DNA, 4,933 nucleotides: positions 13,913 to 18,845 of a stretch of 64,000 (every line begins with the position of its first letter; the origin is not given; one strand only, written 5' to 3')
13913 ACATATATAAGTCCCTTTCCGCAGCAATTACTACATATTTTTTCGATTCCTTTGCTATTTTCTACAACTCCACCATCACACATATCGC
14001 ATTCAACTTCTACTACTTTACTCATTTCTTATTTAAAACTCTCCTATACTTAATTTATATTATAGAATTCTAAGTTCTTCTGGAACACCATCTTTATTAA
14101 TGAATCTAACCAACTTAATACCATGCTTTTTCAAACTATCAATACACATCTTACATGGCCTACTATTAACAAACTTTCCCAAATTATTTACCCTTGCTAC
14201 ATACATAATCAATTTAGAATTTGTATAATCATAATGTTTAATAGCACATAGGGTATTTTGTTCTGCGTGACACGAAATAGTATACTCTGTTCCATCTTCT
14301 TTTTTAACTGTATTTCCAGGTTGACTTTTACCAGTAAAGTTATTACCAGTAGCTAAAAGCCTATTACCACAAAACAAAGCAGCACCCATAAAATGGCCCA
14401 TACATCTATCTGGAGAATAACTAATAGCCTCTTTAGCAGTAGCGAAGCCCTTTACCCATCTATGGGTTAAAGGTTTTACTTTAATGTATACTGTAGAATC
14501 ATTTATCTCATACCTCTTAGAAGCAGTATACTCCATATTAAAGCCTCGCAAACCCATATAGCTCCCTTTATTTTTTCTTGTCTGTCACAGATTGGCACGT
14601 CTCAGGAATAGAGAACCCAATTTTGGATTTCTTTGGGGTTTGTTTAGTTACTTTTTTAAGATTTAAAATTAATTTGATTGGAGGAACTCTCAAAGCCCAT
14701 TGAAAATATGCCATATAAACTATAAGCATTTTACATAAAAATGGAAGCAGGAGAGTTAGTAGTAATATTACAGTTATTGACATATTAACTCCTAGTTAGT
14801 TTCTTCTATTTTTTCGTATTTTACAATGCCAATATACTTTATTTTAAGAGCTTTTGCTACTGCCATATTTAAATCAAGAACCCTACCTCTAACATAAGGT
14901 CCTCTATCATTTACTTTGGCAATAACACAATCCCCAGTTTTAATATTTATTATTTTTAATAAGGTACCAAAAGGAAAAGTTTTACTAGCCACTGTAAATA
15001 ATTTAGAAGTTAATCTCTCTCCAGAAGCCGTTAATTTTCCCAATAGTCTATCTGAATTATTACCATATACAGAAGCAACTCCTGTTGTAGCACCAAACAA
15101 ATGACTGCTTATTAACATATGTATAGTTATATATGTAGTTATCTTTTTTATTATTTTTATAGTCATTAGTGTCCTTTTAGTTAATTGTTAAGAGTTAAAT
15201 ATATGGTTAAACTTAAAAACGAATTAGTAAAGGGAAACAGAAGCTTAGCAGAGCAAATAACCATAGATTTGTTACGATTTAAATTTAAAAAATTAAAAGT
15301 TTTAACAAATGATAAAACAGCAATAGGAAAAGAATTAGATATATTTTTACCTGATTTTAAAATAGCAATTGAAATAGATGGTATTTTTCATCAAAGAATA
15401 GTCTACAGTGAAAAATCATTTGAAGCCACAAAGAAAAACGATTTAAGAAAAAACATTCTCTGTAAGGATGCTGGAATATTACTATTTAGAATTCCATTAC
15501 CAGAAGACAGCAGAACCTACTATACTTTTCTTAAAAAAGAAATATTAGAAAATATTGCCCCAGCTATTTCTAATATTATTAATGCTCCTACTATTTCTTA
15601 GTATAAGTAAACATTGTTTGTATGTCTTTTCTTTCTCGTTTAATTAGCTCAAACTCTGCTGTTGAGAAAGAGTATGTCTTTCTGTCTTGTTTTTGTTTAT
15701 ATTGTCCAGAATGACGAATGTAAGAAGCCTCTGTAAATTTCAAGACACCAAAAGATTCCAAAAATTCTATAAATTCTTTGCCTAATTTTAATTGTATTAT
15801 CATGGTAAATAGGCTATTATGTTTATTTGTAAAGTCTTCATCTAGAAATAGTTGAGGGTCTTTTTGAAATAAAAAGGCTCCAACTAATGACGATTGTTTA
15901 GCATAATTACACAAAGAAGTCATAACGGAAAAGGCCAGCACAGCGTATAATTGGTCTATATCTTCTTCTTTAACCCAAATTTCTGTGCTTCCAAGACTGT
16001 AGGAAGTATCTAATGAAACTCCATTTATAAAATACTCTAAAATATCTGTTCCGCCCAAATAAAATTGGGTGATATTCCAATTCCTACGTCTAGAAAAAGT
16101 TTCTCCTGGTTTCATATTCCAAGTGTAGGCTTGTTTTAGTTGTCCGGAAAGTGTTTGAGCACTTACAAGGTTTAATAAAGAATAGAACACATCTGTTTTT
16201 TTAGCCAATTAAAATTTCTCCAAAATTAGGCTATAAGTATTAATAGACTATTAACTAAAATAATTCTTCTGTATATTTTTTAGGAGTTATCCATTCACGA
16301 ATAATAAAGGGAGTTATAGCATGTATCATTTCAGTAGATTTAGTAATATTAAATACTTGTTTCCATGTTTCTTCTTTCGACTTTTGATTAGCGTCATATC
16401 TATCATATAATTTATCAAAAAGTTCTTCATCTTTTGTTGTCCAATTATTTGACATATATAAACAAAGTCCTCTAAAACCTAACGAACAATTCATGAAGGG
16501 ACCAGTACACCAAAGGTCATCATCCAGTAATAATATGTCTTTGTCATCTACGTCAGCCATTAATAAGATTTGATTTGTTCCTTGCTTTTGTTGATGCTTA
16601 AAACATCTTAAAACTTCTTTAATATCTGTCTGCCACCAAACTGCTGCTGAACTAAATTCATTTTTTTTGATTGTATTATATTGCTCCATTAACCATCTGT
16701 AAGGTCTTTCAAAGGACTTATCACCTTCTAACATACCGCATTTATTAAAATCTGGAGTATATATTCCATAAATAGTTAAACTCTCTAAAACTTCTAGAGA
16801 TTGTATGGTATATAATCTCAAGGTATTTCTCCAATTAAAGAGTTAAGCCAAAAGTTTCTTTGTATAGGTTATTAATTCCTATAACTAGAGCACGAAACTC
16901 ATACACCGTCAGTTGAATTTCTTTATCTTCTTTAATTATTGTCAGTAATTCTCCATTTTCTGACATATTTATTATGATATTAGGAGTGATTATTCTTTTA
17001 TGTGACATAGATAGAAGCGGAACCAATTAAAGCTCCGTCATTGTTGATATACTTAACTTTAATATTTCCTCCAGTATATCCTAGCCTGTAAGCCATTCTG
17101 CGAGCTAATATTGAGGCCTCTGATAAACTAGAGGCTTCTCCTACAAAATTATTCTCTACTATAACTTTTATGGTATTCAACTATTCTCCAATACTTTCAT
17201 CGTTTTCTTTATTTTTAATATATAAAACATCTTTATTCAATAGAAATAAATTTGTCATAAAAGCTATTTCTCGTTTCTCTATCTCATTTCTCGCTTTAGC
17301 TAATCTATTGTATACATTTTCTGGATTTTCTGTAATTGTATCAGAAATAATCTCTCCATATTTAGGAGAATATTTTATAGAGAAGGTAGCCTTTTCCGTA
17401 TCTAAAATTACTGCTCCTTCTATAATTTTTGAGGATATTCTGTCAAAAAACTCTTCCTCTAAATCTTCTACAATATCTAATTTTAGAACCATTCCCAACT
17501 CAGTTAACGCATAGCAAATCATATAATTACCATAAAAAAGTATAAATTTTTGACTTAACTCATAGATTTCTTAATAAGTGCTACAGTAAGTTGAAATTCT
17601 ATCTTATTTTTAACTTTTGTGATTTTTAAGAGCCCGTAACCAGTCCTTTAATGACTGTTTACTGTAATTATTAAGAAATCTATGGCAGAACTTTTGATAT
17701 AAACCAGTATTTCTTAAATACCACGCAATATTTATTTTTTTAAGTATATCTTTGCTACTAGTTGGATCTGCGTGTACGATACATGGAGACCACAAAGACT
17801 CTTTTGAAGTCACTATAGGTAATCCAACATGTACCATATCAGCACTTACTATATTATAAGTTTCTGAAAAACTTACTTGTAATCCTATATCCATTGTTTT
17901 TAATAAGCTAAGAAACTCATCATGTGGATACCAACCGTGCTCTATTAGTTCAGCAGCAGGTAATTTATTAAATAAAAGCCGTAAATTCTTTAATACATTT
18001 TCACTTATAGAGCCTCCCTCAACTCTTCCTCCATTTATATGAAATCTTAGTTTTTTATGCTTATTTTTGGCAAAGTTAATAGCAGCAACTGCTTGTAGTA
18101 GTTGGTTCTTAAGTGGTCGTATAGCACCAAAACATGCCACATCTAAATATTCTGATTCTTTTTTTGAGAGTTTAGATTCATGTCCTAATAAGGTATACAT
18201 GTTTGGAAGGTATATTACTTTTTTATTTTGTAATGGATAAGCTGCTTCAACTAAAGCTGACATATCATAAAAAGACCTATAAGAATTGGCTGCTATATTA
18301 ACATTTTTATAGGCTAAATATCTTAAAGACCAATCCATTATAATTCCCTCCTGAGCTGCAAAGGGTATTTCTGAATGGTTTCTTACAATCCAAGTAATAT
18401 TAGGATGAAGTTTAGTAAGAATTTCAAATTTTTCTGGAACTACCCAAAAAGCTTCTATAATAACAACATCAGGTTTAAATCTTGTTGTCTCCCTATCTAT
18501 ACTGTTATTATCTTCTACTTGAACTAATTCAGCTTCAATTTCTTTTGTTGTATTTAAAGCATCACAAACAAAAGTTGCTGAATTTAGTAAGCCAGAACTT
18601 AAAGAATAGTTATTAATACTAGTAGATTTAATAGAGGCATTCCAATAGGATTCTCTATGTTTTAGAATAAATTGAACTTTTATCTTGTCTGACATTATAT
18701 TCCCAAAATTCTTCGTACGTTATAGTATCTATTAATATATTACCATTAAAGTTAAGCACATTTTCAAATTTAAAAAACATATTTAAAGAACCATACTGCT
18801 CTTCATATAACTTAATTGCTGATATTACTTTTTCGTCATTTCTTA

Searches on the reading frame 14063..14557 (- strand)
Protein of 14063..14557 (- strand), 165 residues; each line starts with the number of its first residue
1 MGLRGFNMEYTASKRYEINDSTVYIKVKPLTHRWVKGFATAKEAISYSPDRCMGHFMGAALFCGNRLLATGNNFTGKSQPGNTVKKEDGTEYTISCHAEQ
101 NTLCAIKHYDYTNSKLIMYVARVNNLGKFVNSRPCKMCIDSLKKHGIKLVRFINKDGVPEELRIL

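Call 10: search_protein_families(library=pfam, proteins=[window:14063-14557:-], max_evalue=0.01)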
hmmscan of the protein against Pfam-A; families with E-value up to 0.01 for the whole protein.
window:14063-14557:- (165 aa): 1 family
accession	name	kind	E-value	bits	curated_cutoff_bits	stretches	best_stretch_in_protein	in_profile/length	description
PF00383.29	dCMP_cyt_deam_1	-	2.2e-08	34.3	25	1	39-152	9-100/102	Cytidine and deoxycytidylate deaminase zinc-binding region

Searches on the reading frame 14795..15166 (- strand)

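Call 100: search_protein_families(library=phrogs, proteins=[window:14795-15166:-], max_evalue=0.001)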
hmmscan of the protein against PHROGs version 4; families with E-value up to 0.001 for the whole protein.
window:14795-15166:- (124 aa): 2 families
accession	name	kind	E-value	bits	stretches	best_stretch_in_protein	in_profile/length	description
phrog_7930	-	other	1.6e-18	67.2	1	26-114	287-374/896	lipoprotein precursor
phrog_28106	-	unknown function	1.6e-13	51.7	1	29-121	103-194/290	-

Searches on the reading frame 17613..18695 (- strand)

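Call 10: search_protein_families(library=pfam, proteins=[window:17613-18695:-], max_evalue=0.01)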
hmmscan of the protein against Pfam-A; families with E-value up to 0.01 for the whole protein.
window:17613-18695:- (361 aa): 2 families
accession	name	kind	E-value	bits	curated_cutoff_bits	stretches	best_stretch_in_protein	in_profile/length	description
PF00534.26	Glycos_transf_1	-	0.00059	19.8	26.4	1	179-300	11-125/172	Glycosyl transferases group 1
PF13692.12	Glyco_trans_1_4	-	0.0022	18.7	27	1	186-298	4-107/142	Glycosyl transferases group 1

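Call 11: search_protein_families(library=phrogs, proteins=[window:17613-18695:-], max_evalue=0.001)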
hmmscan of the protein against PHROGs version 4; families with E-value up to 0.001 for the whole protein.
window:17613-18695:- (361 aa): 0 families
